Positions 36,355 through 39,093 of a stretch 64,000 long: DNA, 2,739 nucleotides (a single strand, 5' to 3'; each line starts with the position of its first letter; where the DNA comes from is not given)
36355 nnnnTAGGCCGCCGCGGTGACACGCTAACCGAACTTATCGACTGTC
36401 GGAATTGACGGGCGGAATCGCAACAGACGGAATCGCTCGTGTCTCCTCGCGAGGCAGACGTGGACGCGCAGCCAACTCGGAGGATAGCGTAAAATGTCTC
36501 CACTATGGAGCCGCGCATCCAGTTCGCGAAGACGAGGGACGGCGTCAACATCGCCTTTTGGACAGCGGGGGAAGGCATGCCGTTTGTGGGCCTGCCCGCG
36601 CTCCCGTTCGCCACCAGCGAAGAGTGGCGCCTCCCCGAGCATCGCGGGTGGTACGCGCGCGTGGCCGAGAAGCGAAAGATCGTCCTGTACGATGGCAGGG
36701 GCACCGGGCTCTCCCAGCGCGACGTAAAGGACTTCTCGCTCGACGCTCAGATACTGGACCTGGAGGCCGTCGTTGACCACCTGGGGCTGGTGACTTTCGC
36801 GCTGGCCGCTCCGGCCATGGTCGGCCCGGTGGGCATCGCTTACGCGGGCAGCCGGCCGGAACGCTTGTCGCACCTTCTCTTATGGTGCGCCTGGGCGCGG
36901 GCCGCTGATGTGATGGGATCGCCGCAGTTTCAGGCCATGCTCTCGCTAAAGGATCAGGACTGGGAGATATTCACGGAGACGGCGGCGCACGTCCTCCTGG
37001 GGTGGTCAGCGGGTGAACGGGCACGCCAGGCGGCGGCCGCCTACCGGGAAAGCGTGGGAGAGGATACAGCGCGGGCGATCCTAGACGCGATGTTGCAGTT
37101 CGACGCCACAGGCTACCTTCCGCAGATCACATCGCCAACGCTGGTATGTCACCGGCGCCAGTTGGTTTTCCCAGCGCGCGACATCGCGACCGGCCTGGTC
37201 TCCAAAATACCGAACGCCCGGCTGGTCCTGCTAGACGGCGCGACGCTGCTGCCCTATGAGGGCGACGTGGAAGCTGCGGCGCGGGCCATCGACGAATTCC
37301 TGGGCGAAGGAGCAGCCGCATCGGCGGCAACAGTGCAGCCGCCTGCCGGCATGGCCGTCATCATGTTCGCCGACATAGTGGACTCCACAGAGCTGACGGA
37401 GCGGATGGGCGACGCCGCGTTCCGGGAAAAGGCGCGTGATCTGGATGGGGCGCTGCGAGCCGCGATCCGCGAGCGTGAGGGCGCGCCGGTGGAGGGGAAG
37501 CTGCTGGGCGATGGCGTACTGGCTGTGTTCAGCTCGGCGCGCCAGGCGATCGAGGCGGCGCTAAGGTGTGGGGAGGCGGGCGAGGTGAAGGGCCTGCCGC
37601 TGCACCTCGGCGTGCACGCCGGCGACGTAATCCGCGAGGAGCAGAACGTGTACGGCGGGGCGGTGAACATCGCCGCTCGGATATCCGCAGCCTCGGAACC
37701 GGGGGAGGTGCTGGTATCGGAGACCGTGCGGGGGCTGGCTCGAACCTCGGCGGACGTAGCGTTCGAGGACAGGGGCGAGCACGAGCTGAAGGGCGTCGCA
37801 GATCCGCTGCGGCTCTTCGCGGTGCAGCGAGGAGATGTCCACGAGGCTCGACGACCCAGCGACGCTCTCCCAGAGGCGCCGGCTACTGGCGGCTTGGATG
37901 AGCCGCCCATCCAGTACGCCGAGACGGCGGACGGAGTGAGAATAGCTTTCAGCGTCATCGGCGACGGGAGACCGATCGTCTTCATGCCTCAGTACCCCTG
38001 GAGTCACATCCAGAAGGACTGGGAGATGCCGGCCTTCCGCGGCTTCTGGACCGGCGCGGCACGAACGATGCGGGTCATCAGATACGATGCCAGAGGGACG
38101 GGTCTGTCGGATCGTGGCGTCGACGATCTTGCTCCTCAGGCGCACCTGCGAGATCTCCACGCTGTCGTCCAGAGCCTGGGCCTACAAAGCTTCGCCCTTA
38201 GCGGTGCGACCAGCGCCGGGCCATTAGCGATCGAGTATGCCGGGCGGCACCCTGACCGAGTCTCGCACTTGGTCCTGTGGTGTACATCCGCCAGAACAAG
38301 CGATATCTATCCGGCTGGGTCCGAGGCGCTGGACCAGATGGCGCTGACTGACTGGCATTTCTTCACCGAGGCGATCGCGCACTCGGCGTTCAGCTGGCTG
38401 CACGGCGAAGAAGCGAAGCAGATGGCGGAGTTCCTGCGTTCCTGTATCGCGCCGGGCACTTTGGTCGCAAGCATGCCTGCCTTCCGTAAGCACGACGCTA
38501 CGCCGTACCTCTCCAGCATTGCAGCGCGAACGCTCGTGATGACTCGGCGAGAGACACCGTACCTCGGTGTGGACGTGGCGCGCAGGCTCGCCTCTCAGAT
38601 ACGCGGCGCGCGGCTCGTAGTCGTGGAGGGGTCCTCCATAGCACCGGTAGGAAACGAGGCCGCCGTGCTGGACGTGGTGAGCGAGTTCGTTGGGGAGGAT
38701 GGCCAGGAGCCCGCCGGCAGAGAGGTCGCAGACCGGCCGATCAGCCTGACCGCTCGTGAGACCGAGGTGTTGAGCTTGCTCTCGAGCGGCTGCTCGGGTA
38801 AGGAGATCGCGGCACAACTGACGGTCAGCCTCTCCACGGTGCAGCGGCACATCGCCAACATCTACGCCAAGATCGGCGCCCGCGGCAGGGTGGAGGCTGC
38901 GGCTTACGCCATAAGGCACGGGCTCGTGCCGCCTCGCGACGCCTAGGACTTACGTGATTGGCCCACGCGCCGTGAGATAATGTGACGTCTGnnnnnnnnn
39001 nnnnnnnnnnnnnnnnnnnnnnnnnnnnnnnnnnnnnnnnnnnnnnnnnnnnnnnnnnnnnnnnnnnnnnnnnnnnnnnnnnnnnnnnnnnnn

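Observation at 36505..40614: Tandem paralogues with an unusual alpha/beta-hydrolase / class III cyclase / LuxR-HTH architecture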

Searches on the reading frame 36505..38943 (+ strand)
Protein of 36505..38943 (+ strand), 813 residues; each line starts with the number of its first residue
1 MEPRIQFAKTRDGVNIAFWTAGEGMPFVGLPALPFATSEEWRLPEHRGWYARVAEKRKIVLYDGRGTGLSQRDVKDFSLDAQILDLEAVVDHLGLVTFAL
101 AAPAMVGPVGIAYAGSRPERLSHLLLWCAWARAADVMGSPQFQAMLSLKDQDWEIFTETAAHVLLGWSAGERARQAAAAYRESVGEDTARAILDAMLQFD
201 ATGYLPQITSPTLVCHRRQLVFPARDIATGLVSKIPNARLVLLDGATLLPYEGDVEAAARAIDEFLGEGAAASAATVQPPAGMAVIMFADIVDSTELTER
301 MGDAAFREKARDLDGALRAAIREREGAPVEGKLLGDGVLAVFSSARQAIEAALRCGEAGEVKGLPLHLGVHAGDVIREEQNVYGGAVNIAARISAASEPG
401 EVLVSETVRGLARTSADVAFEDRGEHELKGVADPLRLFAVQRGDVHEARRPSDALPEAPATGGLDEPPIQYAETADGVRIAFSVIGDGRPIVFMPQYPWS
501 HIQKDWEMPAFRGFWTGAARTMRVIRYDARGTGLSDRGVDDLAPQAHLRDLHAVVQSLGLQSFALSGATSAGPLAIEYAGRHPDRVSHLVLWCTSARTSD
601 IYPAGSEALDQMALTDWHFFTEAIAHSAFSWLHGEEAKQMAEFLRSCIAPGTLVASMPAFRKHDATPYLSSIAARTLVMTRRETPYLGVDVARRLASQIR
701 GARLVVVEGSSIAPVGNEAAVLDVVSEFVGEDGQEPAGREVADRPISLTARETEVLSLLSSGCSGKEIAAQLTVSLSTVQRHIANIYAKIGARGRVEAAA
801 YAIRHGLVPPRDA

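Call 3: search_protein_families(library=pfam, proteins=[window:36505-38943:+], max_evalue=0.1)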
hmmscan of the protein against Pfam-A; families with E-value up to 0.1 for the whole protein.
window:36505-38943:+ (813 aa): 11 families
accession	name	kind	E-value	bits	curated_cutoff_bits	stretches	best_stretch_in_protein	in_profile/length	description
PF00196.25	GerE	-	3.4e-16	59.1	23.5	1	747-802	2-57/57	Bacterial regulatory proteins, luxR family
PF00561.26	Abhydrolase_1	-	2.5e-15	57.2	25.8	2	521-649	27-152/245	alpha/beta hydrolase fold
PF00211.25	Guanylate_cyc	-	1.1e-09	38.7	21.9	1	284-432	9-173/183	Adenylate and Guanylate cyclase catalytic domain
PF12146.15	Hydrolase_4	-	1.8e-05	24.6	27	1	521-602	31-117/239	Serine aminopeptidase, S33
PF08279.18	HTH_11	-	0.0006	20.1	25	1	754-786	4-39/55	HTH domain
PF08281.18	Sigma70_r4_2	-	0.0011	19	25.7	1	748-789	11-53/54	Sigma-70, region 4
PF14493.12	HTH_40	-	0.0012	19.5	27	1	754-789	4-39/89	Helix-turn-helix domain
PF13551.12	HTH_29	-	0.013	16.1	28.1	1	754-783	3-33/64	Winged helix-turn helix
PF13936.12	HTH_38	-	0.026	14.7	27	1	757-783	15-41/44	Helix-turn-helix domain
PF08386.16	Abhydrolase_4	-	0.049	14.2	21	0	673-737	34-98/103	TAP-like protein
PF13384.12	HTH_23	-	0.068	13.5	24.6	0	759-784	14-39/50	Homeodomain-like domain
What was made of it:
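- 38737..38928 (+): P1 LuxR/GerE HTH (aa 745-808). Pfam GerE E 3.4e-16 (call 3).
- On Catalytic alpha/beta-hydrolase: Abhydrolase_1 scores above the cut-off (call 3).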

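Call 4: search_protein_families(library=ncbifam, proteins=[window:36505-38943:+], max_evalue=0.1)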
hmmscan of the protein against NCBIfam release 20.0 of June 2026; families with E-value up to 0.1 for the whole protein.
window:36505-38943:+ (813 aa): 61 families (the best 25 are shown)
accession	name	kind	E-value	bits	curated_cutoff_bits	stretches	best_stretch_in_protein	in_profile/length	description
NF058673.1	LipAdnlyCyLipJMY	equivalog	1.9e-76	257.6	800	2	3-439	8-448/449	bifunctional lipase/adenylate cyclase LipJ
NF051488.1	bifunc_PcaDC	exception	1.9e-38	132.6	390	2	519-733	36-254/375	bifunctional 3-oxoadipate enol-lactonase/4-carboxymuconolactone decarboxylase PcaDC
TIGR02427.1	protocat_pcaD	equivalog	5.9e-29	101.2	255.85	2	520-729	38-250/251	3-oxoadipate enol-lactonase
NF051487.1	bifunc_PcaCD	exception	1.2e-24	87.2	430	2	519-730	196-412/413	bifunctional 4-carboxymuconolactone decarboxylase/3-oxoadipate enol-lactonase PcaCD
TIGR03611.1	RutD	equivalog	1.4e-23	83.6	238.5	2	55-244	38-233/258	pyrimidine utilization protein D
NF050089.1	i_nPHAscl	equivalog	3.1e-11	42.9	300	2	521-597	44-121/288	intracellular short-chain-length polyhydroxyalkanoate depolymerase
TIGR01250.1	pro_imino_pep_2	subfamily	3.8e-11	43.1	167.65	1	514-593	45-128/288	proline iminopeptidase-family hydrolase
NF052366.1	photon_PedR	equivalog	6.5e-11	42.3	120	1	747-808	2-63/74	photosynthetic electron transport-dependent transcriptional regulator PedR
NF047785.1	respo_reg_MadR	equivalog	7.6e-11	41.7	300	1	745-808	146-209/209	MadR family response regulator transcription factor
NF003420.0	PRK04841.1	equivalog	1.2e-10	40.1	537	1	746-802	837-893/903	HTH-type transcriptional regulator MalT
TIGR01249.1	pro_imino_pep_1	equivalog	1.5e-10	40.8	259.75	2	487-626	26-162/307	prolyl aminopeptidase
NF007403.0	PRK09935.1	equivalog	1.4e-09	37.9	271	1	745-807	147-209/210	fimbria biosynthesis transcriptional regulator FimZ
NF007505.1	PRK10100.1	equivalog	1.8e-09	37.6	250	1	745-802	142-199/204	biofilm master transcriptional regulator CsgD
NF007935.0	PRK10651.1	equivalog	2.3e-09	36.7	250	1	747-804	155-212/216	two-component system response regulator NarL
TIGR03020.2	EpsA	equivalog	3.9e-09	36.5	170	1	724-803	169-246/247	XrtB/PEP-CTERM-associated transcriptional regulator EpsA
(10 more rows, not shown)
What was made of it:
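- Closest known: Rv1900c / LipJ of Mycobacterium tuberculosis. Same: Both P1 and P2 align over positions 8-448 of the 449-position LipJ model (call 4).
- Closest known: Rv1900c / LipJ of Mycobacterium tuberculosis. Different: Scores are far below the LipJ equivalog cut-off (call 4).
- There is an end-to-end match to the NCBIfam 'bifunctional lipase/adenylate cyclase LipJ' model (call 4). Scores are far below the equivalog cut-off (258 and 205 bits against 800; call 4).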

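Call 14: find_homologous_proteins(query=window:36505-38943:+, max_evalue=1e-10)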
Query window:36505-38943:+ (813 aa): 2905 proteins with E <= 1e-10 among 8000 candidates; the best 120 are listed.
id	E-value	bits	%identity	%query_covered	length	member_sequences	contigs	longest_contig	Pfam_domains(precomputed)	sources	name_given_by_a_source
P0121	0.0e+0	1804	100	100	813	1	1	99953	PF00196.26,PF00561.27,PF00211.26,PF12146.16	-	-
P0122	0.0e+0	1252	71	100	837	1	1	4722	PF00196.26,PF00561.27,PF00211.26,PF12146.16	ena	-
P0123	0.0e+0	1120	64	100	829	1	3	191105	PF12697.14,PF00196.26,PF00561.27,PF00211.26,PF12146.16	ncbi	ncbi:MAG: alpha/beta fold hydrolase [Dehalococcoidia bacterium]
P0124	0.0e+0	1017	59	100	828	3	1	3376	PF12697.14,PF00196.26,PF00561.27,PF00211.26,PF12146.16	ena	-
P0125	6.5e-218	744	43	91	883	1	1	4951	PF12697.14,PF00561.27,PF00211.26,PF12146.16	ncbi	-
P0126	1.0e-194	667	60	57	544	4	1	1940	PF00196.26,PF00561.27,PF00211.26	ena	-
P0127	3.1e-175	603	65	54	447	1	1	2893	PF00561.27,PF00211.26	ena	-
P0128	3.2e-173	596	63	54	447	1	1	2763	PF00561.27,PF00211.26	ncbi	-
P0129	3.7e-171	589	49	54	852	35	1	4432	PF00561.27,PF00211.26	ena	-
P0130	1.0e-170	588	64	54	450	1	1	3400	PF00561.27,PF00211.26,PF12146.16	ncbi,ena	-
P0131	6.5e-168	578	62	54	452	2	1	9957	PF12697.14,PF00561.27,PF00211.26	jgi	jgi:class 3 adenylate cyclase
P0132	2.7e-167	576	62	54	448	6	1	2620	PF00561.27,PF00211.26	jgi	jgi:class 3 adenylate cyclase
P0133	1.1e-166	574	63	57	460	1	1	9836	PF00561.27,PF00211.26,PF12146.16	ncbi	-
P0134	1.2e-166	574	63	54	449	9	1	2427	PF00561.27,PF00211.26,PF12146.16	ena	-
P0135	6.8e-165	569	63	54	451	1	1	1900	PF00561.27,PF00211.26,PF12146.16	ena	-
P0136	2.9e-164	566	62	54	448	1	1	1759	PF00561.27,PF00211.26,PF12146.16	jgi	jgi:class 3 adenylate cyclase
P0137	5.2e-164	566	59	54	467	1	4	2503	PF12697.14,PF00561.27,PF00211.26,PF12146.16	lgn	-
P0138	5.3e-164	566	63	54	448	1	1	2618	PF03096.21,PF00561.27,PF00211.26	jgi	-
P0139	1.0e-163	565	55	56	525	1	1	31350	PF00196.26,PF00561.27,PF00211.26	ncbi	-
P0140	5.6e-163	562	63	54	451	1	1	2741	PF03096.21,PF00561.27,PF00211.26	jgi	jgi:class 3 adenylate cyclase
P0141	2.5e-160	553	62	54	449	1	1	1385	PF00561.27,PF00211.26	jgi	jgi:class 3 adenylate cyclase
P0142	3.1e-160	553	60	54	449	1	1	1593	PF00561.27,PF00211.26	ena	-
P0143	3.2e-160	553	61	55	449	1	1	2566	PF00561.27,PF00211.26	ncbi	-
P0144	4.5e-160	553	59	54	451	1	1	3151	PF00211.26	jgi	jgi:class 3 adenylate cyclase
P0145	2.5e-159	550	60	55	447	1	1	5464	PF00561.27,PF00211.26,PF12146.16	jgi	jgi:class 3 adenylate cyclase/pimeloyl-ACP methyl ester carboxylesterase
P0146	9.3e-158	545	61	54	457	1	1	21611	PF00561.27,PF00211.26,PF12146.16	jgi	jgi:class 3 adenylate cyclase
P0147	2.2e-157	544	60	54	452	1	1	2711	PF00561.27,PF00211.26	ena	-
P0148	5.2e-157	542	59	54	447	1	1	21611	PF12697.14,PF00561.27,PF00211.26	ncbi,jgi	jgi:class 3 adenylate cyclase/pimeloyl-ACP methyl ester carboxylesterase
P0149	5.6e-157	542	60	54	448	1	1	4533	PF00561.27,PF00211.26,PF12146.16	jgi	jgi:class 3 adenylate cyclase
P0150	7.1e-157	542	53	56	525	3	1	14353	PF00196.26,PF00561.27,PF00211.26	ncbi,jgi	-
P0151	1.1e-156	541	58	57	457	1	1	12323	PF00561.27,PF00211.26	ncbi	-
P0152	1.1e-156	541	59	54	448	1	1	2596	PF12697.14,PF00561.27,PF00211.26,PF12146.16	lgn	-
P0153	4.2e-156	539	59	54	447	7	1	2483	PF00561.27,PF00211.26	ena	-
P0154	1.0e-155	538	61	54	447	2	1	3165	PF00561.27,PF00211.26,PF12146.16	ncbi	-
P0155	2.2e-155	537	60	54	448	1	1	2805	PF00561.27,PF00211.26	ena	-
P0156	2.8e-155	537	58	57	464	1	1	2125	PF00561.27,PF00211.26,PF12146.16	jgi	-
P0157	8.2e-155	535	58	54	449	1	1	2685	PF00561.27,PF00211.26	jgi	jgi:class 3 adenylate cyclase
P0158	8.3e-155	535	59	54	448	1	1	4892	PF00211.26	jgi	-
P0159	1.0e-154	535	59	55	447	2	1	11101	PF00561.27,PF00211.26,PF12146.16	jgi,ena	-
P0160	1.2e-154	535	59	54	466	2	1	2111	PF00561.27,PF00211.26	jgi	jgi:class 3 adenylate cyclase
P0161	3.7e-154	533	59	54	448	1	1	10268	PF00561.27,PF00211.26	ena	-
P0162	3.8e-154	533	59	54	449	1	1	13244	PF12697.14,PF00561.27,PF00211.26,PF12146.16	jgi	jgi:class 3 adenylate cyclase/pimeloyl-ACP methyl ester carboxylesterase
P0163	5.1e-154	533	54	55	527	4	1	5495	PF00196.26,PF00561.27,PF00211.26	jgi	-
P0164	1.3e-153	531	58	54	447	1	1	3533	PF00561.27,PF00211.26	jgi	jgi:class 3 adenylate cyclase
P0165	1.5e-153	531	58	54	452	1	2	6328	PF00561.27,PF00211.26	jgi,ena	-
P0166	1.9e-153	531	46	54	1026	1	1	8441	PF00561.27,PF00211.26,PF12146.16,PF08386.17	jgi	jgi:pimeloyl-ACP methyl ester carboxylesterase/class 3 adenylate cyclase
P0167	2.2e-153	530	58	55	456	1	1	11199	PF00561.27,PF00211.26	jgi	-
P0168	3.6e-153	530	59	54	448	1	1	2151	PF00561.27,PF00211.26,PF12146.16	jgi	-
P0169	4.6e-153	529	59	55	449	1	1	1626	PF00561.27,PF00211.26,PF12146.16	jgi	-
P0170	4.5e-152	526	59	54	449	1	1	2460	PF00561.27,PF00211.26,PF12146.16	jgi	jgi:class 3 adenylate cyclase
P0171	4.6e-152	526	55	56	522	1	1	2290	PF00196.26,PF00561.27,PF00211.26,PF12146.16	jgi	jgi:class 3 adenylate cyclase/DNA-binding CsgD family transcriptional regulator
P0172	6.2e-152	526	59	54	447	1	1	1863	PF12697.14,PF00561.27,PF00211.26,PF12146.16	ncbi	-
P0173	7.4e-152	525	58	57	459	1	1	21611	PF12697.14,PF00561.27,PF00211.26,PF12146.16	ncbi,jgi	jgi:class 3 adenylate cyclase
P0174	1.0e-151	525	58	54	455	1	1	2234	PF00561.27,PF00211.26,PF12146.16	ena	-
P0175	1.5e-151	524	58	54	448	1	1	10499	PF00561.27,PF00211.26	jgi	jgi:class 3 adenylate cyclase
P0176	2.8e-151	523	59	54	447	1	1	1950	PF00561.27,PF00211.26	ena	-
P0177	3.2e-151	523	59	54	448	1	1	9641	PF00561.27,PF00211.26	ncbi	-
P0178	5.0e-151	523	57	54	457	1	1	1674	PF00561.27,PF00211.26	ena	-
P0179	1.4e-150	521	58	54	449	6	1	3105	PF00561.27,PF00211.26,PF12146.16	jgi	jgi:class 3 adenylate cyclase/pimeloyl-ACP methyl ester carboxylesterase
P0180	2.3e-150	520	58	54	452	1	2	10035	PF12697.14,PF00561.27,PF00211.26,PF12146.16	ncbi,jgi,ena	-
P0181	3.2e-150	520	59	54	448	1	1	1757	PF00211.26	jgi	jgi:class 3 adenylate cyclase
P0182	4.3e-150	520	58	54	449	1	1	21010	PF00561.27,PF00211.26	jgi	jgi:class 3 adenylate cyclase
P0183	7.7e-150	519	58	54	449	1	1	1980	PF00561.27,PF00211.26,PF12146.16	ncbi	-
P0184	8.6e-150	519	58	54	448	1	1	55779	PF12697.14,PF00561.27,PF00211.26,PF12146.16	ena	-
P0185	1.4e-149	518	58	54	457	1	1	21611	PF12697.14,PF00561.27,PF00211.26,PF12146.16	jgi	jgi:class 3 adenylate cyclase/pimeloyl-ACP methyl ester carboxylesterase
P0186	1.8e-149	518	56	54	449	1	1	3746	PF00561.27,PF00211.26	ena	-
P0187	1.8e-149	517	56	54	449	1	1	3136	PF00561.27,PF00211.26,PF12146.16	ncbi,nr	ncbi:MAG: adenylate/guanylate cyclase domain-containing protein [Dehalococcoidia bacterium]|nr:adeny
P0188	2.3e-149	517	58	54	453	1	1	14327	PF00561.27,PF00211.26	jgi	jgi:class 3 adenylate cyclase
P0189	5.9e-149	516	57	54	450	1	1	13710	PF00561.27,PF00211.26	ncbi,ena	-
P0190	1.6e-148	514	55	54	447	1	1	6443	PF00561.27,PF00211.26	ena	-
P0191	1.6e-148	514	56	55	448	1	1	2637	PF00561.27,PF00211.26,PF12146.16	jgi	-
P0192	3.9e-148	513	58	55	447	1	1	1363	PF00561.27,PF00211.26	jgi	-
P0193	7.6e-148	512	57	54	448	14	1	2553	PF00561.27,PF00211.26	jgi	-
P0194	8.2e-148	512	56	56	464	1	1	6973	PF12697.14,PF00561.27,PF00211.26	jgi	jgi:class 3 adenylate cyclase/pimeloyl-ACP methyl ester carboxylesterase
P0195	8.5e-148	512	57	54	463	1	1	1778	PF00561.27,PF00211.26,PF12146.16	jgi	jgi:class 3 adenylate cyclase/pimeloyl-ACP methyl ester carboxylesterase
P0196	9.1e-148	512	50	56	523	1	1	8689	PF00196.26,PF00561.27,PF00211.26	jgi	jgi:class 3 adenylate cyclase/pimeloyl-ACP methyl ester carboxylesterase/DNA-binding CsgD family tra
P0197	1.1e-147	512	57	54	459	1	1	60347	PF00561.27,PF00211.26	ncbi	-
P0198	1.5e-147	511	56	54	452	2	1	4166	PF00561.27,PF00211.26,PF12146.16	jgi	jgi:class 3 adenylate cyclase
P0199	3.4e-147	510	56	55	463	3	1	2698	PF00561.27,PF00211.26,PF12146.16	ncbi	-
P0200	5.3e-147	509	57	57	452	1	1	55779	PF00561.27,PF00211.26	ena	-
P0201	5.5e-147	509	45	54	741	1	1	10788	PF00561.27,PF00211.26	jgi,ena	-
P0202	5.8e-147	509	56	55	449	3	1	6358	PF12697.14,PF00561.27,PF00211.26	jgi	jgi:class 3 adenylate cyclase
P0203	9.6e-147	508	47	55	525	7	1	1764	PF00196.26,PF00561.27,PF00211.26,PF12146.16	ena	-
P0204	2.9e-146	507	55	55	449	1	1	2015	PF00561.27,PF00211.26,PF12146.16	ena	-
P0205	3.7e-146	507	58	54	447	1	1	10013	PF00561.27,PF00211.26,PF12146.16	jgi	jgi:class 3 adenylate cyclase/pimeloyl-ACP methyl ester carboxylesterase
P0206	5.4e-146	506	56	56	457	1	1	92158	PF12697.14,PF00561.27,PF00211.26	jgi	jgi:class 3 adenylate cyclase/pimeloyl-ACP methyl ester carboxylesterase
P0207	5.7e-146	506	57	54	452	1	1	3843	PF00561.27,PF00211.26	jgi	jgi:class 3 adenylate cyclase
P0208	7.7e-146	505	55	54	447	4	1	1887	PF00561.27,PF00211.26,PF12146.16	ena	-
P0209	1.0e-145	505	56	55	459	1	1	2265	PF00561.27,PF00211.26,PF12146.16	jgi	jgi:class 3 adenylate cyclase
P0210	1.1e-145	505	55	54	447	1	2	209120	PF00561.27,PF00211.26,PF12146.16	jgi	jgi:class 3 adenylate cyclase/pimeloyl-ACP methyl ester carboxylesterase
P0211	1.4e-145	505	55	55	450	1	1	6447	PF00561.27,PF00211.26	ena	-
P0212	1.5e-145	505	56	55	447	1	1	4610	PF00561.27,PF00211.26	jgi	jgi:class 3 adenylate cyclase/pimeloyl-ACP methyl ester carboxylesterase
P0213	2.0e-145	504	56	55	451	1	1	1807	PF00561.27,PF00211.26,PF12146.16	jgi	-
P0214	4.0e-145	503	56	55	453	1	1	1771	PF00211.26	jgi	-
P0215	4.4e-145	503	55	54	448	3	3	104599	PF12697.14,PF00561.27,PF00211.26,PF12146.16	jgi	jgi:class 3 adenylate cyclase/pimeloyl-ACP methyl ester carboxylesterase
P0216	5.1e-145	503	55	54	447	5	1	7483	PF00561.27,PF00211.26,PF12146.16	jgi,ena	-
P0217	5.6e-145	503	55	55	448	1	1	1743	PF12697.14,PF00561.27,PF00211.26,PF12146.16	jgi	jgi:class 3 adenylate cyclase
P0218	5.9e-145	503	57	54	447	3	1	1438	PF00561.27,PF00211.26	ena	-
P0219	7.9e-144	499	56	54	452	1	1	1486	PF00211.26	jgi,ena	-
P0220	8.9e-144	499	47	54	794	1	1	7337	PF12697.14,PF00196.26,PF00561.27,PF00211.26,PF12146.16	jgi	jgi:pimeloyl-ACP methyl ester carboxylesterase/class 3 adenylate cyclase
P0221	1.5e-143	498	57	54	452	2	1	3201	PF00561.27,PF00211.26,PF12146.16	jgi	-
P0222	4.4e-143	496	56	54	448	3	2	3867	PF12697.14,PF00561.27,PF00211.26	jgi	-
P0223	4.7e-143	496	56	54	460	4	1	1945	PF00561.27,PF00211.26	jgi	-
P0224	6.7e-143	496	56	54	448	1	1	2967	PF00561.27,PF00211.26,PF12146.16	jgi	jgi:class 3 adenylate cyclase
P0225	8.0e-143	496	57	54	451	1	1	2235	PF00561.27,PF00211.26,PF12146.16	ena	-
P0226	6.3e-142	493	57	53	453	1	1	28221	PF00561.27,PF00211.26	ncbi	-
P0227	7.0e-142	492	54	54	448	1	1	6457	PF12697.14,PF00561.27,PF00211.26,PF12146.16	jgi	jgi:class 3 adenylate cyclase/pimeloyl-ACP methyl ester carboxylesterase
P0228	7.2e-142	492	57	54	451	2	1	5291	PF12697.14,PF00561.27,PF00211.26,PF12146.16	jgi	jgi:class 3 adenylate cyclase/pimeloyl-ACP methyl ester carboxylesterase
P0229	8.1e-142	492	55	54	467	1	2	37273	PF00561.27,PF00211.26,PF12146.16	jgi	jgi:class 3 adenylate cyclase/pimeloyl-ACP methyl ester carboxylesterase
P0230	8.5e-142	492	47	53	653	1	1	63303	PF12697.14,PF00561.27,PF00211.26,PF12146.16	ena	-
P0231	1.6e-141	491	53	54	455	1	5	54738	PF00561.27,PF00211.26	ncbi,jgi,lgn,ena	ncbi:MAG TPA: adenylate/guanylate cyclase domain-containing protein [Dehalococcoidia bacterium]|jgi:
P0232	2.0e-141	491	53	54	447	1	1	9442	PF00561.27,PF00211.26,PF12146.16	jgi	jgi:class 3 adenylate cyclase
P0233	3.9e-141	490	55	55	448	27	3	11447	PF12697.14,PF00561.27,PF00211.26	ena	-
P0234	8.9e-141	489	55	54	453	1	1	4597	PF00561.27,PF00211.26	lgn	-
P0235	1.4e-140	488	54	54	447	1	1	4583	PF12697.14,PF00561.27,PF00211.26,PF12146.16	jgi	jgi:class 3 adenylate cyclase/pimeloyl-ACP methyl ester carboxylesterase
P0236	2.9e-140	487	57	54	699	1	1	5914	PF03704.24,PF12697.14,PF00211.26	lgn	-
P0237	1.2e-139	485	55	54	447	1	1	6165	PF12697.14,PF00561.27,PF00211.26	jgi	jgi:class 3 adenylate cyclase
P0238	2.1e-139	484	55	54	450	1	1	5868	PF00561.27,PF00211.26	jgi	jgi:class 3 adenylate cyclase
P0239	2.2e-139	484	55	54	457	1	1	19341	PF12697.14,PF00561.27,PF00211.26,PF12146.16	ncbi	-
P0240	2.4e-139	484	57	54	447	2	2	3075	PF00561.27,PF00211.26,PF12146.16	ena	-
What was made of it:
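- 36505..38946 (+): P1, 813 aa: ABH1 - class III cyclase - ABH2 - LuxR/GerE HTH. Full-length homologues P0122 (71%), P0123 (64%) and P0124 (59%) share the architecture (call 14).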
